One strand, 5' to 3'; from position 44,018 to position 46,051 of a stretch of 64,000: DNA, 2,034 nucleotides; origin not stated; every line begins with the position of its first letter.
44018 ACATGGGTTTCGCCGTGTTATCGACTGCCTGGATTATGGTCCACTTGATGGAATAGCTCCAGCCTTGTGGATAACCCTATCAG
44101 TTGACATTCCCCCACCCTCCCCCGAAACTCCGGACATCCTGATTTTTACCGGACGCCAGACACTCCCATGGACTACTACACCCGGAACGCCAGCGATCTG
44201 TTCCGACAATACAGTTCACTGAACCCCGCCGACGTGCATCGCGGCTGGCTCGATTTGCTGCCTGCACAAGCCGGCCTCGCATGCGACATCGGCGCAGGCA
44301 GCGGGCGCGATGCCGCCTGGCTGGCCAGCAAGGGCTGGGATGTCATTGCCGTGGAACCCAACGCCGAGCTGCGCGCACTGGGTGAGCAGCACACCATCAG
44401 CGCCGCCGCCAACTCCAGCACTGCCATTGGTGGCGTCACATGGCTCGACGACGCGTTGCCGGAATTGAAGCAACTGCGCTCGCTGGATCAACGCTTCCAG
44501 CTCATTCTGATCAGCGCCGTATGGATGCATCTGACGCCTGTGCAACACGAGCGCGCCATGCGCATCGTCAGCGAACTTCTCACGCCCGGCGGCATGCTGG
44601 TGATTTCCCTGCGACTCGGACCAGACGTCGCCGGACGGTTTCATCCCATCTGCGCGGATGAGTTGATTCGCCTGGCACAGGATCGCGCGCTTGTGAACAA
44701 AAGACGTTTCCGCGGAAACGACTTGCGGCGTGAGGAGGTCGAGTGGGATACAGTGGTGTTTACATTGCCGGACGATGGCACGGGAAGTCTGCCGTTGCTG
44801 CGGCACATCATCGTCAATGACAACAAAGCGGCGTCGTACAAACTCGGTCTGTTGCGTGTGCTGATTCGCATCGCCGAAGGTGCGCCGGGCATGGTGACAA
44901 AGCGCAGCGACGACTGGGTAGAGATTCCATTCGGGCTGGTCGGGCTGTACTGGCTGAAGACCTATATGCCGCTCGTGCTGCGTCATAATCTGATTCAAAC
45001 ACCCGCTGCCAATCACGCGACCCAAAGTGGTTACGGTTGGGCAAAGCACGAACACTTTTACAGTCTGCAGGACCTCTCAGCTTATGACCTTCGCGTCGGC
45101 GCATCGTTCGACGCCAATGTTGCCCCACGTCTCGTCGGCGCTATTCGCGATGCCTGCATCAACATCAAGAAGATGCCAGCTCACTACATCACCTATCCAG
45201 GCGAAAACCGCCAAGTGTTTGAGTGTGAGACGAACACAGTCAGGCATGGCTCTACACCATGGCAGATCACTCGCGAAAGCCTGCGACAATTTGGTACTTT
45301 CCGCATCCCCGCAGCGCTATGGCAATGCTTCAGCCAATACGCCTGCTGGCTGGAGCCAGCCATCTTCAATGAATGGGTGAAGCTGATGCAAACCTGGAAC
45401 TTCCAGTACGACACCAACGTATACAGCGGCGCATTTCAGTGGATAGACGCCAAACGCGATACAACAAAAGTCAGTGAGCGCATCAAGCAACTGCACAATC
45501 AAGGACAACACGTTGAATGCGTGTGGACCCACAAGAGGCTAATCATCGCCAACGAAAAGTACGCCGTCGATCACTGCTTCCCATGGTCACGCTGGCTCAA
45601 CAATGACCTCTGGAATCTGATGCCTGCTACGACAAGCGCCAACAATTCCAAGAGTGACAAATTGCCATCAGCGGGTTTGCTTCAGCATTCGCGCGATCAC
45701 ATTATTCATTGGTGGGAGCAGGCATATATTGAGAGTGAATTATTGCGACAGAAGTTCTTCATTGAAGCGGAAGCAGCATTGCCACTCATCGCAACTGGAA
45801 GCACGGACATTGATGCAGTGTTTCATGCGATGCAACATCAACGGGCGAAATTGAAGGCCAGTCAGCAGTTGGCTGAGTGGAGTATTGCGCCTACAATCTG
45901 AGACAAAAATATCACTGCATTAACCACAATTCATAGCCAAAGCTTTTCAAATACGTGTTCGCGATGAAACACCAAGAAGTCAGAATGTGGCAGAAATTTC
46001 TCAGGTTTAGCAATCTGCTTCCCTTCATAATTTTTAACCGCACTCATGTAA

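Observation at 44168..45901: Single 577-aa polypeptide fusing a small-molecule-type SAM methyltransferase to an HNH nuclease via an unknown central domain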

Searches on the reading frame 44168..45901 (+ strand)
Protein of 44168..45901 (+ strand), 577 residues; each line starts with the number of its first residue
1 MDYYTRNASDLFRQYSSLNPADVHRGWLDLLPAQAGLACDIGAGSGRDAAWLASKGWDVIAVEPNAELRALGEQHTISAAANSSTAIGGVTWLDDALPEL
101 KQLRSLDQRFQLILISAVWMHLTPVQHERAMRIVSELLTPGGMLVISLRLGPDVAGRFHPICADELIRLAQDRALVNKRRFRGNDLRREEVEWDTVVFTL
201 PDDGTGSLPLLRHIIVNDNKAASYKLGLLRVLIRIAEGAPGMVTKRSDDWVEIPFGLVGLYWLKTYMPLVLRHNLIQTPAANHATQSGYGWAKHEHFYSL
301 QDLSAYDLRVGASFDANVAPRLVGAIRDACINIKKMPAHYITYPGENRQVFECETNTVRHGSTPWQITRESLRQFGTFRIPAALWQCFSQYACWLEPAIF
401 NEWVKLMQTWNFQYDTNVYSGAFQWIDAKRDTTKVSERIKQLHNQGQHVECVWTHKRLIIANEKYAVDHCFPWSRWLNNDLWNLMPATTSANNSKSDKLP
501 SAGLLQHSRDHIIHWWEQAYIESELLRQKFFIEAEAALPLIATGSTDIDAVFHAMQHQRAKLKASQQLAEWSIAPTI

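Call 4: search_protein_families(library=pfam, proteins=[window:44168-45901:+], max_evalue=1)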
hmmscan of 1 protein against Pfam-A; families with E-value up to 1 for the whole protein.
window:44168-45901:+ (577 aa): 8 families
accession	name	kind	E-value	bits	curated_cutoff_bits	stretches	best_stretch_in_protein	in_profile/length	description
PF13489.12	Methyltransf_23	-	5.9e-09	36.3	27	1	38-153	26-123/164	Methyltransferase domain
PF13395.12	HNH_4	-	2.7e-08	34.1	22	1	460-500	13-53/54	HNH endonuclease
PF08242.18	Methyltransf_12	-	4.2e-08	34.3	30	1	40-144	2-98/98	Methyltransferase domain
PF08241.18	Methyltransf_11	-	4.5e-08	34.1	21.2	1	40-146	2-95/95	Methyltransferase domain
PF13649.12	Methyltransf_25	-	5.5e-08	33.8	27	1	39-142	2-97/97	Methyltransferase domain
PF03848.20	TehB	-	0.00025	21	20.4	1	36-145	32-131/193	Tellurite resistance protein TehB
PF13380.12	CoA_binding_2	-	0.096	13.6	22.8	1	47-143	18-103/116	CoA binding domain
PF13847.12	Methyltransf_31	-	0.13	12.4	27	1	39-147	8-110/145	Methyltransferase domain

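Call 5: search_protein_families(library=ncbifam, proteins=[window:44168-45901:+], max_evalue=1)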
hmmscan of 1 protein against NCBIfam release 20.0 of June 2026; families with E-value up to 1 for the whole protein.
window:44168-45901:+ (577 aa): 12 families
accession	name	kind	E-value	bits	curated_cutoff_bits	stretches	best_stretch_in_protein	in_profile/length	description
NF043040.1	corrin_prot_MT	hypoth_equivalog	6.5e-07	29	180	1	40-152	47-153/216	corrinoid protein-associated methyltransferase CpaM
NF008405.0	PRK11207.1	equivalog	1.3e-06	28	218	1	34-136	30-122/198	tellurite resistance methyltransferase TehB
NF041820.1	daptide_MTase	equivalog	1.5e-05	24.6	175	1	27-148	29-144/243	daptide-type RiPP biosynthesis methyltransferase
TIGR01865.2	cas_Csn1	equivalog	7.2e-05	21.2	100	1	443-519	570-644/1070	type II CRISPR RNA-guided endonuclease Cas9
NF008992.0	PRK12335.1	equivalog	0.0004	19.6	303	1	34-67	122-155/289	SAM-dependent methyltransferase TehB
NF045649.1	2X_seleno_MduS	exception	0.0017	17.4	380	1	39-154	46-155/338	methyltransferase domain-containing selenoprotein MduS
NF049971.1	CRISPR_Cas9d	exception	0.0024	16.6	375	1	443-504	540-602/986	type II CRISPR RNA-guided endonuclease Cas9d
TIGR01444.1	fkbM_fam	subfamily_domain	0.0093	16.4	37.7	1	39-72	3-38/143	FkbM family methyltransferase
TIGR01983.1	UbiG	equivalog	0.012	14.9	102.95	1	39-147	54-152/228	bifunctional 2-polyprenyl-6-hydroxyphenol methylase/3-demethylubiquinol 3-O-methyltransferase UbiG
NF045667.1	MTase_DVU1556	equivalog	0.025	14.1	155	1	37-147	25-120/213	DVU_1556 family methyltransferase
TIGR00477.1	tehB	equivalog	0.045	13.1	219.5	1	38-68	77-107/238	tellurite resistance methyltransferase TehB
NF008605.0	PRK11574.1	equivalog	0.18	11.6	252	1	406-458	59-111/196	protein deglycase YajL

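Call 6: search_protein_families(library=padloc, proteins=[window:44168-45901:+], max_evalue=1)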
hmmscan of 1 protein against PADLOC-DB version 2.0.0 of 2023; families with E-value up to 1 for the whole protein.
window:44168-45901:+ (577 aa): 7 families
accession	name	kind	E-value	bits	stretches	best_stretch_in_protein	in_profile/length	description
PDLC04134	mad2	-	4.1e-11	40.4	1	17-151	273-399/492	mads_2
PDLC01460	Cas9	-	3.6e-05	20.2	1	445-506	496-555/901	"CAS-II-A,CAS-II-B,CAS-II-C; effector__SPE"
PDLC00973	Cas9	-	4.8e-05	20.1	1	446-504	602-664/830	CRISPR subtype II RNA-guided endonuclease Cas9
PDLC01256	Cas9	-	7.9e-05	19.6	1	445-503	508-567/711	"CAS-II-A,CAS-II-B,CAS-II-C; effector__SPE"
PDLC00975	Cas9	-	0.0011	15.3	1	438-531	586-679/1120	Cas9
PDLC03262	MTase_II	-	0.014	13.1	1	393-437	61-101/204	Type II methyltransferase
PDLC01580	Cas9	-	0.051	9.5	1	453-518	827-893/1329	"CAS-II-A,CAS-II-B,CAS-II-C; effector__SPE"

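Call 8: find_homologous_proteins(query=window:44168-45901:+)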
Query window:44168-45901:+ (577 aa): 2207 proteins with E <= 0.001 among 8000 candidates; the best 120 are listed.
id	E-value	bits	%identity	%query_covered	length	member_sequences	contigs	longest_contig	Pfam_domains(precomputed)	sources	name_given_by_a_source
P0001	0.0e+0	1353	100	100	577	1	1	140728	PF13489.13,PF13649.13,PF13395.13,PF08241.19,PF08242.19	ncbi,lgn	ncbi:MAG: methyltransferase domain-containing protein [Pseudomonadota bacterium]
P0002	0.0e+0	1274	94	99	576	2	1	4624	PF13489.13,PF13649.13,PF13395.13,PF08241.19,PF08242.19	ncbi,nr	ncbi:MAG: methyltransferase domain-containing protein [Gammaproteobacteria bacterium]|nr:methyltrans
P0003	0.0e+0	1268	93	100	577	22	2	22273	PF13489.13,PF13649.13,PF13395.13,PF08241.19,PF08242.19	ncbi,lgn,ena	-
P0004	0.0e+0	1165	84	100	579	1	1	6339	PF13489.13,PF13649.13,PF13395.13,PF08241.19,PF08242.19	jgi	jgi:SAM-dependent methyltransferase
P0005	0.0e+0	1101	81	99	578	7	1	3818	PF13489.13,PF13649.13,PF13395.13,PF08241.19,PF08242.19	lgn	-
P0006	0.0e+0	1017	74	99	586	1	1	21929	PF13489.13,PF03848.21,PF13649.13,PF13395.13,PF08241.19,PF08242.19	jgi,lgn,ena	-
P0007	9.4e-285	964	72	99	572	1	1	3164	PF13489.13,PF13649.13,PF13395.13,PF08241.19,PF08242.19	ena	-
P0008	3.0e-282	956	72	99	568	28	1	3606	PF13489.13,PF03848.21,PF13649.13,PF13395.13,PF08241.19,PF08242.19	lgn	-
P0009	7.5e-282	954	70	100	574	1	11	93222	PF13489.13,PF13649.13,PF13395.13,PF08241.19,PF08242.19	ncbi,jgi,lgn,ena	-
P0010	6.2e-278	941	69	99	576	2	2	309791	PF13489.13,PF13649.13,PF13395.13,PF08241.19,PF08242.19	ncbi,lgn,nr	ncbi:MAG: methyltransferase domain-containing protein [Pseudohongiella sp.]|nr:methyltransferase dom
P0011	1.1e-276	937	71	99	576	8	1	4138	PF13489.13,PF13649.13,PF13395.13,PF08241.19,PF08242.19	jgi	-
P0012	1.3e-273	927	67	99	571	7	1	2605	PF13489.13,PF13649.13,PF13395.13,PF08241.19,PF08242.19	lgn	-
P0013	9.2e-271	918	68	99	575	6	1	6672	PF13489.13,PF13649.13,PF13395.13,PF08241.19,PF08242.19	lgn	-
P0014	1.0e-270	918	70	99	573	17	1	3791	PF13489.13,PF03848.21,PF13649.13,PF13395.13,PF08241.19,PF08242.19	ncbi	-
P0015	8.2e-270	915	68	99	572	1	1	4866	PF13489.13,PF13649.13,PF13395.13,PF08241.19,PF08242.19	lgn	-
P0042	3.2e-237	807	62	99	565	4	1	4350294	PF13489.13,PF13649.13,PF13395.13,PF08241.19,PF08242.19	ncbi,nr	ncbi:methyltransferase domain-containing protein [Pseudomonas sp. NyZ704]|nr:methyltransferase domai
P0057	3.3e-212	724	57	99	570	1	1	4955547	PF13489.13,PF13649.13,PF13395.13,PF08241.19,PF08242.19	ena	-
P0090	3.9e-205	701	55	99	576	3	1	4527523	PF13489.13,PF13649.13,PF13395.13,PF08241.19,PF08242.19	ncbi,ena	-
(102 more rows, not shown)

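Call 10: search_solved_structures(query=window:44168-45898:+, max_evalue=1)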
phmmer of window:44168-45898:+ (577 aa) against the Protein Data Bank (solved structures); distinct sequences matched with E-value up to 1: 18.
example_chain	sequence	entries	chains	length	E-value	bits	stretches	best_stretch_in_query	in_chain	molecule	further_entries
3sm3_A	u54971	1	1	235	0.0017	20.2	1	39-145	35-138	SAM-dependent methyltransferases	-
2i6g_A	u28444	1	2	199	0.04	15.7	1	35-142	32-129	Putative methyltransferase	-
3h2b_A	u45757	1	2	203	0.051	15.4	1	35-163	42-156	SAM-dependent methyltransferase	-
2xva_A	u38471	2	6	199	0.074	14.8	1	34-70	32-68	TELLURITE RESISTANCE PROTEIN TEHB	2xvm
4dq0_A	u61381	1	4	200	0.12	14.2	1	34-70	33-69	Tellurite resistance protein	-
7wzf_A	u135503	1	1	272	0.15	13.8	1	21-153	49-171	YunM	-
9wn6_B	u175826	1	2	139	0.22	13.2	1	443-517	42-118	CRISPR-associated endonuclease Cas9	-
6jhw_B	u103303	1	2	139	0.22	13.2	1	443-517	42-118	CRISPR-associated endonuclease Cas9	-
9j1y_A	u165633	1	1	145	0.23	13.2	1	443-517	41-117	CRISPR-associated endonuclease Cas9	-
5vgb_A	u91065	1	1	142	0.24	13.2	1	443-517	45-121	CRISPR-associated endonuclease Cas9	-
9j1z_B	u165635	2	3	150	0.25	13.1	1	443-517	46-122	CRISPR-associated endonuclease Cas9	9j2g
6mro_A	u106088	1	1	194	0.25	13.1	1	33-143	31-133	methyl transferase from Methanosarcina acetivorans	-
3ege_A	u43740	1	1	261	0.31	12.8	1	13-71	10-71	Putative methyltransferase from antibiotic biosynthesis pathway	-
8if0_X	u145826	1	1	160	0.48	12.2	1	443-517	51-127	CRISPR-associated endonuclease Cas9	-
8gdu_A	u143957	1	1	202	0.48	12.2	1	33-142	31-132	Methyltransferase domain-containing protein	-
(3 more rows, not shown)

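Call 15: find_related_loci(query=A1, collection=genome_contigs, flank=8000)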
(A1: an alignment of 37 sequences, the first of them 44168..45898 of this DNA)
Query A1 (577 aa) in genome_contigs; peptide patterns used: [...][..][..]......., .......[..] (x = any residue, [..] = any of these).
600 stretches matched a pattern (row limit reached: there are more); 587 encode a relative of the query (tblastn E <= 1e-3); the best 80 are kept; 80 distinct loci.
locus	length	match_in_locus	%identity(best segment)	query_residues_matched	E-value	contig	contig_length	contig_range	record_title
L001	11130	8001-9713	94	1-571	0e+0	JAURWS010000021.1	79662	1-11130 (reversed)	MAG: Gammaproteobacteria bacterium isolate E10_concoct.bin.39 E10_k141_334855, whole genome shotgun sequence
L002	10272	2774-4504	92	1-577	0e+0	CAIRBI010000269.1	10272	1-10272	MAG: uncultured Gammaproteobacteria bacterium isolate Loclat_bin-18874 genome assembly, contig: bin-18874:269/363, whole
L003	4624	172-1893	94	1-574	0e+0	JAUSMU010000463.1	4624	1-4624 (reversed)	MAG: Gammaproteobacteria bacterium isolate E19_maxbin.088_sub E19_k141_561521, whole genome shotgun sequence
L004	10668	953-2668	70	1-577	0e+0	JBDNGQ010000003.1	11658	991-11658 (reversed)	MAG: Pseudohongiellaceae bacterium isolate concoct.215.ELB k141_2999, whole genome shotgun sequence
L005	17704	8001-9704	67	1-571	0e+0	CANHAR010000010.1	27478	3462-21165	MAG: Gammaproteobacteria bacterium isolate RE-18aug17-195 genome assembly, contig: RE-18aug17-C2132, whole genome shotgu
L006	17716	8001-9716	69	1-572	0e+0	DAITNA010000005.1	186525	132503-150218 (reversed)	MAG TPA_asm: Pseudohongiella sp. isolate CTOTU10761 NODE_14_length_186525_cov_142.201035, whole genome shotgun sequence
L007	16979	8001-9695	68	1-571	0e+0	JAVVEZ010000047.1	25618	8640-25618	MAG: Pseudomonadales bacterium isolate TamC13-34 NODE_1627_length_25618_cov_6.547432, whole genome shotgun sequence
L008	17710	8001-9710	66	1-572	0e+0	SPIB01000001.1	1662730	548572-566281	Gammaproteobacteria bacterium LSUCC0112 scaffold_0, whole genome shotgun sequence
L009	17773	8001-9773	54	1-571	0e+0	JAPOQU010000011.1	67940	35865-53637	MAG: Gammaproteobacteria bacterium isolate APA_bin_93 c_000000058087, whole genome shotgun sequence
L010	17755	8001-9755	53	1-571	0e+0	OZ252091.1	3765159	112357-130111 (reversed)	MAG: Gammaproteobacteria bacterium isolate f7934692-cb9f-4e17-b797-9e641a068a6d genome assembly, chromosome: 1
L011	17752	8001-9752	53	1-572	0e+0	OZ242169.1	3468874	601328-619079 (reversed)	MAG: Gammaproteobacteria bacterium isolate ff4940f8-66a3-454c-92a4-cb6e2abc23bc genome assembly, chromosome: 1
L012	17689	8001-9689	54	3-573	0e+0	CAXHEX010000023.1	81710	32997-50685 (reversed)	MAG TPA_asm: uncultured Ketobacter sp. isolate SRR12480122_binner12_Refined_15 genome assembly, contig: ERZ4874374.24, w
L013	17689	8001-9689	54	1-571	0e+0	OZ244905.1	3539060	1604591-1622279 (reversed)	MAG: Gammaproteobacteria bacterium isolate a734ccac-b7d8-410a-8793-3c98b358ebc9 genome assembly, chromosome: 1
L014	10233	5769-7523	52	1-572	0e+0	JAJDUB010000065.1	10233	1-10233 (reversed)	MAG: Gammaproteobacteria bacterium isolate jk18x1bzbins.61 k141_713382, whole genome shotgun sequence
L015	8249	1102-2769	54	3-573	0e+0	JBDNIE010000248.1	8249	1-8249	MAG: Halioglobus sp. isolate concoct.55.ELB k141_626371, whole genome shotgun sequence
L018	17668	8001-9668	53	3-573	0e+0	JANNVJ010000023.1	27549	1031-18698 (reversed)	MAG: Haliea sp. isolate VAR_34_metabat_506 VAR_34_k141_236198, whole genome shotgun sequence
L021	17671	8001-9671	53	3-572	0e+0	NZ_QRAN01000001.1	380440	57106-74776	Seongchinamella sediminis strain U0301 U0301_scaffold1, whole genome shotgun sequence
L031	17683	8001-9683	52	1-574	0e+0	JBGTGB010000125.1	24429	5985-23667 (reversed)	MAG: Haliea sp. isolate JTS-RE205 k141_9536428, whole genome shotgun sequence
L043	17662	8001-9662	50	2-571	0e+0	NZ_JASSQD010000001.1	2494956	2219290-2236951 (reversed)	Marinobacter albus strain M216 NODE_1_length_2494956_cov_172.315194, whole genome shotgun sequence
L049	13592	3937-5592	50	4-571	0e+0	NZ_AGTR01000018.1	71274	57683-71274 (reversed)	Marinobacter manganoxydans MnI7-9 contig00024, whole genome shotgun sequence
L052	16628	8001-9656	50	4-571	0e+0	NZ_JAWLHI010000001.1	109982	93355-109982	MAG: Marinobacter sp. isolate 30dZY2.bin.57 NODE_331_length_109982_cov_4.613989, whole genome shotgun sequence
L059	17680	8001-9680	52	2-574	0e+0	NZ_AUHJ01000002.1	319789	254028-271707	Haliea salexigens DSM 19537 G533DRAFT_scaffold00002.2_C, whole genome shotgun sequence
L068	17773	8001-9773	48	1-575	3e-178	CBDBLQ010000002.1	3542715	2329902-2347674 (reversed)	MAG: bacterium isolate 7e3eab2d-bf14-4947-a8f9-fc6ddb354d52 genome assembly, contig: contig_2, whole genome shotgun sequ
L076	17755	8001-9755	48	3-571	2e-176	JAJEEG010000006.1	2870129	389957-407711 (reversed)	MAG: Candidatus Latescibacterota bacterium isolate p16x34bins.14 k141_287726, whole genome shotgun sequence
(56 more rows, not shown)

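Call 20: predict_structure(alignment_id=A1)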
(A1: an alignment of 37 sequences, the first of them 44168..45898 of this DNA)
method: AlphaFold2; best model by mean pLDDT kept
length: 577 residues; sequences in the alignment: 37
mean_pLDDT: 87.2   pTM: 0.88
mean pLDDT of the five models: 87.2, 83.6, 81.7, 79.9, 64.4
residues with pLDDT >= 90: 306; 70-90: 222; 50-70: 43; < 50: 6
segments of 3 or more residues with pLDDT < 50: 426-428
pLDDT, mean of each block of 10 residues (from residue 1): 87 92 93 92 91 93 95 88 72 94 92 93 93 92 94 86 94 94 90 95 67 71 85 91 93 97 90 84 86 91 88 93 95 90 88 89 90 97 89 83 81 66 57 84 89 87 77 65 89 85 89 94 90 93 93 93 80 60
secondary structure, 60 per line:
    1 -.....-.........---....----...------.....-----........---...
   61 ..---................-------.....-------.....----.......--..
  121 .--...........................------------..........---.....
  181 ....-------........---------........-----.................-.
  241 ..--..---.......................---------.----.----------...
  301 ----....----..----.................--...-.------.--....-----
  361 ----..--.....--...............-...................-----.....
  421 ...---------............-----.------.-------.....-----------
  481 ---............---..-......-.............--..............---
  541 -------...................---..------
elements in order: H2-6 H8-16 H20-23 E37-41 H47-54 E58-62 H66-81 E89-93 H101-105 E110-116 H124-137 E138-150 H163-172 E176-184 E192-199 H209-216 H222-238 E250-254 H255-272 H305-308 H319-335 E352-355 H369-373 E376-381 H382-390 H392-410 H416-423 H433-444 E465-469 E484-488 H489-495 H502-507 H509-521 H524-537 H548-566

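Call 24: fold_search(model_id=the predicted structure, library=pdb)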
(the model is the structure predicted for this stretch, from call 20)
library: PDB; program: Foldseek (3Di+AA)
matches with E <= 10: 1779; with E <= 0.001: 908
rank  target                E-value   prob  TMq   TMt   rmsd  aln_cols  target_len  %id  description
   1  3ofk_B                2.3e-07  1.00  0.26  0.69   4.3       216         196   18  Crystal structure of N-methyltransferase NodS from Bradyrhizobium japonicum WM9 in complex with S-adenosyl-l-homocyste (released 2010-10-27)
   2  3ofk_A                3.3e-07  1.00  0.28  0.71   3.9       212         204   19  Crystal structure of N-methyltransferase NodS from Bradyrhizobium japonicum WM9 in complex with S-adenosyl-l-homocyste (released 2010-10-27)
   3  3e23                  3.6e-07  1.00  0.27  0.71   4.2       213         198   18  Crystal structure of the RPA2492 protein in complex with SAM from Rhodopseudomonas palustris, Northeast Structural Genom (released 2008-09-30)
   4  3ofk_C                4.4e-07  1.00  0.26  0.67   4.1       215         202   18  Crystal structure of N-methyltransferase NodS from Bradyrhizobium japonicum WM9 in complex with S-adenosyl-l-homocyste (released 2010-10-27)
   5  5dpm                  5.0e-07  1.00  0.28  0.71   4.2       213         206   16  Crystal structure of UbiG mutant in complex with SAH (released 2016-09-21)
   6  3sm3                  5.6e-07  1.00  0.24  0.59   5.0       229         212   18  Crystal Structure of SAM-dependent methyltransferases Q8PUK2_METMA from Methanosarcina mazei. Northeast Structural Genom (released 2011-07-20)
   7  2xva_D                5.8e-07  1.00  0.26  0.69   6.0       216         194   19  Crystal structure of the tellurite detoxification protein TehB from E. coli in complex with sinefungin (released 2011-02-16)
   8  3ofk_D                6.4e-07  1.00  0.25  0.72   4.1       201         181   19  Crystal structure of N-methyltransferase NodS from Bradyrhizobium japonicum WM9 in complex with S-adenosyl-l-homocyste (released 2010-10-27)
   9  3ofj                  6.7e-07  1.00  0.25  0.72   4.2       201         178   16  Crystal structure of N-methyltransferase NodS from Bradyrhizobium japonicum WM9 (released 2010-10-27)
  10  5mgz_A                9.0e-07  1.00  0.26  0.59   5.4       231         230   14  Streptomyces Spheroides NovO (8-demethylnovbiocic acid methyltransferase) with SAH (released 2017-01-18)
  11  2xva_C                1.3e-06  1.00  0.25  0.67   5.8       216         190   19  Crystal structure of the tellurite detoxification protein TehB from E. coli in complex with sinefungin (released 2011-02-16)
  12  4qdj                  1.3e-06  1.00  0.27  0.70   3.7       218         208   14  Crystal structure of magnesium protoporphyrin IX methyltransferase (ChlM) from Synechocystis PCC 6803 with bound SAM (released 2014-08-06)
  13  9icz_A                1.3e-06  1.00  0.26  0.53   6.4       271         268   16  C-Methyltransferase SeMT from Saccharopolyspora erythraea (released 2025-12-10)
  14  4kdr                  1.5e-06  1.00  0.28  0.71   4.2       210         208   15  Crystal Structure of UBIG/SAH complex (released 2014-04-30)
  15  4qdk_A                1.5e-06  1.00  0.28  0.68   3.8       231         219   15  Crystal structure of magnesium protoporphyrin IX methyltransferase (ChlM) from Synechocystis PCC 6803 with bound SAH (released 2014-08-06)
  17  4dq0_A                1.5e-06  1.00  0.24  0.64   5.4       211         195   18  The crystal structure of tellurite resistance protein from Escherichia coli O157:H7 str. Sakai (released 2012-02-29)
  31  4dq0_D                3.3e-06  1.00  0.25  0.67   4.6       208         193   18  The crystal structure of tellurite resistance protein from Escherichia coli O157:H7 str. Sakai (released 2012-02-29)
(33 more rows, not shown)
